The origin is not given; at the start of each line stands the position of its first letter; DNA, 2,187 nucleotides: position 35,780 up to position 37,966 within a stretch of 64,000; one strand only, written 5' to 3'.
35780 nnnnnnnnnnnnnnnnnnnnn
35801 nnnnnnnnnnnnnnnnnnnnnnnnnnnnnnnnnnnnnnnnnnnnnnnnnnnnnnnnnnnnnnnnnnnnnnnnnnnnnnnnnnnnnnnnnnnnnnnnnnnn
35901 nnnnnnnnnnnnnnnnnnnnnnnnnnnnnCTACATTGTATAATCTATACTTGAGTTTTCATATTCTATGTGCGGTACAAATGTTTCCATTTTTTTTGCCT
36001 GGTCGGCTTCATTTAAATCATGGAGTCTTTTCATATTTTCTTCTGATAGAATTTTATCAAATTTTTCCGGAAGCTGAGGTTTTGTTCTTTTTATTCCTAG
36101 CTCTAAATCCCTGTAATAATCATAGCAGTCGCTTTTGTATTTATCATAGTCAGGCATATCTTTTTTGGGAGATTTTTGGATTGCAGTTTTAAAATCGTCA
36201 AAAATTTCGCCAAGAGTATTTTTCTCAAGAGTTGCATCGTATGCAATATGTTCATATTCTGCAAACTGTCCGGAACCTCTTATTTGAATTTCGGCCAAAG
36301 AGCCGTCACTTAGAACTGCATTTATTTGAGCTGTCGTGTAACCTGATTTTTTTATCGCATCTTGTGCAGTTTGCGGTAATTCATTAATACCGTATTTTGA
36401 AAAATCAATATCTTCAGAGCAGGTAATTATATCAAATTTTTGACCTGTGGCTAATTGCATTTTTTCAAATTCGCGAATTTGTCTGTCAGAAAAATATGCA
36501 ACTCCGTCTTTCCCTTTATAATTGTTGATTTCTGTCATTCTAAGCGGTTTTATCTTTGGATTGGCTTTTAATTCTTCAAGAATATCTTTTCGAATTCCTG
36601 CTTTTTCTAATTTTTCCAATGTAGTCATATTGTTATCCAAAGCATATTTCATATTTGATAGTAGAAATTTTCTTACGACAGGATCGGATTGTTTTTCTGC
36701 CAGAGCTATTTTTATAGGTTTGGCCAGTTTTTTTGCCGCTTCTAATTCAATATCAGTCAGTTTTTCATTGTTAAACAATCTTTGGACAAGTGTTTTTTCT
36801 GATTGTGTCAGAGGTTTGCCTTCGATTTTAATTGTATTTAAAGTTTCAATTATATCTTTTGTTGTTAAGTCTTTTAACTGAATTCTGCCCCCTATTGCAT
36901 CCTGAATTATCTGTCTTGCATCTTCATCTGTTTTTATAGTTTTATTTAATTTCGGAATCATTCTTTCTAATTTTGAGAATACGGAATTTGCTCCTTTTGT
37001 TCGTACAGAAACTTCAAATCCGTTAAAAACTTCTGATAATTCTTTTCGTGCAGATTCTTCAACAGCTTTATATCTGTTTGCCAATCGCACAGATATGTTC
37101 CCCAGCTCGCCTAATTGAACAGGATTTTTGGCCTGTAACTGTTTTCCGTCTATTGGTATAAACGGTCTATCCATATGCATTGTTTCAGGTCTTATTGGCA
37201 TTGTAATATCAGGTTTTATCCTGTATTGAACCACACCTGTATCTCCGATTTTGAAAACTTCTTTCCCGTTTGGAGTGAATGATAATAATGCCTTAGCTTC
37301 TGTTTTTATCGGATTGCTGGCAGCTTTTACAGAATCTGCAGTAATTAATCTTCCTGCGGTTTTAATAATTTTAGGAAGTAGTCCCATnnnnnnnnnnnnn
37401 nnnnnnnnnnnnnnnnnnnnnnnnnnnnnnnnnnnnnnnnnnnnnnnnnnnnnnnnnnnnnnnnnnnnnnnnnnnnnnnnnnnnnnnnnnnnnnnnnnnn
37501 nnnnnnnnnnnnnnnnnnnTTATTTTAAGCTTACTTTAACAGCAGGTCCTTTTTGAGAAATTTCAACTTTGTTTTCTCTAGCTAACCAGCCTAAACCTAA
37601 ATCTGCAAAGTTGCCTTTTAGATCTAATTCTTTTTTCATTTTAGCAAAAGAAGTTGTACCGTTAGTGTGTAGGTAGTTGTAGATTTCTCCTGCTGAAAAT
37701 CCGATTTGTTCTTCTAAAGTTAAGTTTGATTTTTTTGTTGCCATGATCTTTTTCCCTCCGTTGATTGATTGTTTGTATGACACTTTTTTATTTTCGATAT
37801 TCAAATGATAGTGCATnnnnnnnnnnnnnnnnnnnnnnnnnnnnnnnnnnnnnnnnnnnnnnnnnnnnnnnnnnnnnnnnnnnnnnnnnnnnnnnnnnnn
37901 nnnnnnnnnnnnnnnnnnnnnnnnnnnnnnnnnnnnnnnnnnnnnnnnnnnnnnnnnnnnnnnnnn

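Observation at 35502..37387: RelA/SpoT-like synthetase with intact catalytic motifs, a ~180-aa insertion and the N-terminal module, followed by a tightly linked 136-aa ORF (toxSAS or effector-immunity-like pair?)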

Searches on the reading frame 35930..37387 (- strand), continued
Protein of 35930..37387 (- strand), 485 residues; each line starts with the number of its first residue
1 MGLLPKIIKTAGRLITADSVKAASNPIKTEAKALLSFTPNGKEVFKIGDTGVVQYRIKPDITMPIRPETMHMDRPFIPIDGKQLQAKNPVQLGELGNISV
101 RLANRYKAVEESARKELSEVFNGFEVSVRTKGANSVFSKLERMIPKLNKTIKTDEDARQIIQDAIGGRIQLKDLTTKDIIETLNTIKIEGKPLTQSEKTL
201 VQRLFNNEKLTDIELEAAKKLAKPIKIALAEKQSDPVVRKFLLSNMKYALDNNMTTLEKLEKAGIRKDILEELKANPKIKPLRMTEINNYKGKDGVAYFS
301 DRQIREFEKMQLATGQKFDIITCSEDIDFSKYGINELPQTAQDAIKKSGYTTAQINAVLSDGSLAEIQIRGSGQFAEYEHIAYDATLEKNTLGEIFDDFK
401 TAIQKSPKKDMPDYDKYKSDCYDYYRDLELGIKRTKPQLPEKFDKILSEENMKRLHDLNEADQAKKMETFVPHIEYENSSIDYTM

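Call 91: search_protein_families(library=pfam, proteins=[P0253, P0254, P0255, P0125, P0256, P0257], max_evalue=0.01)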
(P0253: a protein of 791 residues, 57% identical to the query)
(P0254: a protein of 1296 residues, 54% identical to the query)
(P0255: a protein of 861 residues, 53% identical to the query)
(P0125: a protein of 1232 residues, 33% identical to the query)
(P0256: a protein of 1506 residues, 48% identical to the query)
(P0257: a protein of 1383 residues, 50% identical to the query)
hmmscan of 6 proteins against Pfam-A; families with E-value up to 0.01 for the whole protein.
P0253 (791 aa): 0 families

P0254 (1296 aa): 1 family
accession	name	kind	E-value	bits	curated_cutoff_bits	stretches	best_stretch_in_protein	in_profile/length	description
PF00648.27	Peptidase_C2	-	1.7e-06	27.8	23.8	1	1055-1082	45-72/297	Calpain family cysteine protease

P0255 (861 aa): 0 families

P0125 (1232 aa): 3 families
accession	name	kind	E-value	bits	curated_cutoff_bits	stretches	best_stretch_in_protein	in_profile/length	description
PF08439.15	Peptidase_M3_N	-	0.00068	20.2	25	0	127-153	40-66/70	Oligopeptidase F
PF13405.12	EF-hand_6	-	0.0028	17.7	25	0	31-49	1-19/30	EF-hand domain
PF13833.12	EF-hand_8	-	0.0038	17.4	28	0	18-47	10-42/54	EF-hand domain pair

P0256 (1506 aa): 0 families

P0257 (1383 aa): 0 families

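Call 92: find_encoding_contigs(protein=P0256, flank=5000, max_places=1)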
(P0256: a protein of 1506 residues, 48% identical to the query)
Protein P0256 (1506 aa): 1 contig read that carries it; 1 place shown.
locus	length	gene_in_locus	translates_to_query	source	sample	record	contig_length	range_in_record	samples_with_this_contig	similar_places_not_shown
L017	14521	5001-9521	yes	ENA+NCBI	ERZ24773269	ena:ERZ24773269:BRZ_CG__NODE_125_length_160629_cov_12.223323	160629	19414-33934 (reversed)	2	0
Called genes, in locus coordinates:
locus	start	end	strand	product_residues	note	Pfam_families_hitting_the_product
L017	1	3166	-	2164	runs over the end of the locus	PF01442:Apolipoprotein (faint)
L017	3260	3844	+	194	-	PF07670:Gate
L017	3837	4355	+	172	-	PF07670:Gate (weak)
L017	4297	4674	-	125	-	-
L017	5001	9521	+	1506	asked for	-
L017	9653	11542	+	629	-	-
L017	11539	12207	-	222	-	PF01464:SLT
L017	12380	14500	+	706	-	-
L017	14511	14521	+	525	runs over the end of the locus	-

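Call 93: find_encoding_contigs(protein=P0254, flank=5000, max_places=1)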
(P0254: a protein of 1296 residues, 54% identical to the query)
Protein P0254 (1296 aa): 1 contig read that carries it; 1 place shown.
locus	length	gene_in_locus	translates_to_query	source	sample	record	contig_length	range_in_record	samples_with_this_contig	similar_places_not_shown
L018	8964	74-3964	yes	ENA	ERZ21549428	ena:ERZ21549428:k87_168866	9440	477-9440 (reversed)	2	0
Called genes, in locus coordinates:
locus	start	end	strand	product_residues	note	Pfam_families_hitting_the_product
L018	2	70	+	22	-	?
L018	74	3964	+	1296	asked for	PF00648:Peptidase_C2 (faint)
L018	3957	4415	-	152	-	PF02518:HATPase_c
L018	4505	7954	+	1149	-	-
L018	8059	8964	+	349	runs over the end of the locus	PF01739:CheR (weak)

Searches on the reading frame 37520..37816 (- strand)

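Call 3: search_protein_families(library=pfam, proteins=[window:37520-37816:-], max_evalue=1)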
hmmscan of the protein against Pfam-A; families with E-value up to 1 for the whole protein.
window:37520-37816:- (98 aa): 2 families
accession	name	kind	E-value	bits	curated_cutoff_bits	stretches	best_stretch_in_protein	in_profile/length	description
PF10771.15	DUF2582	-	1.1e-16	61.1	24.2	1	35-95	3-63/65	Winged helix-turn-helix domain (DUF2582)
PF24951.3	LisH_PAC1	-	0.14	12.4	27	1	46-68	12-35/36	PAC1 LisH domain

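Call 4: search_protein_families(library=ncbifam, proteins=[window:37520-37816:-], max_evalue=1)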
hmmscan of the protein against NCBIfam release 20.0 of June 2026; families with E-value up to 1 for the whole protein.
window:37520-37816:- (98 aa): 1 family
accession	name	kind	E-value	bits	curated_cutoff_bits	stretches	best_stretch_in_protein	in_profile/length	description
NF003210.0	PRK04172.1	equivalog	0.0021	17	350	1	23-89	59-123/496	phenylalanine--tRNA ligase subunit alpha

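Call 5: search_protein_families(library=padloc, proteins=[window:37520-37816:-], max_evalue=1)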
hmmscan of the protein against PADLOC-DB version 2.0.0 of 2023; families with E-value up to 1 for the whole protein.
window:37520-37816:- (98 aa): 1 family
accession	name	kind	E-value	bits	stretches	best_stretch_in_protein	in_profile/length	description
PDLC04156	HEC-06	-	0.014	12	1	3-63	277-335/562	-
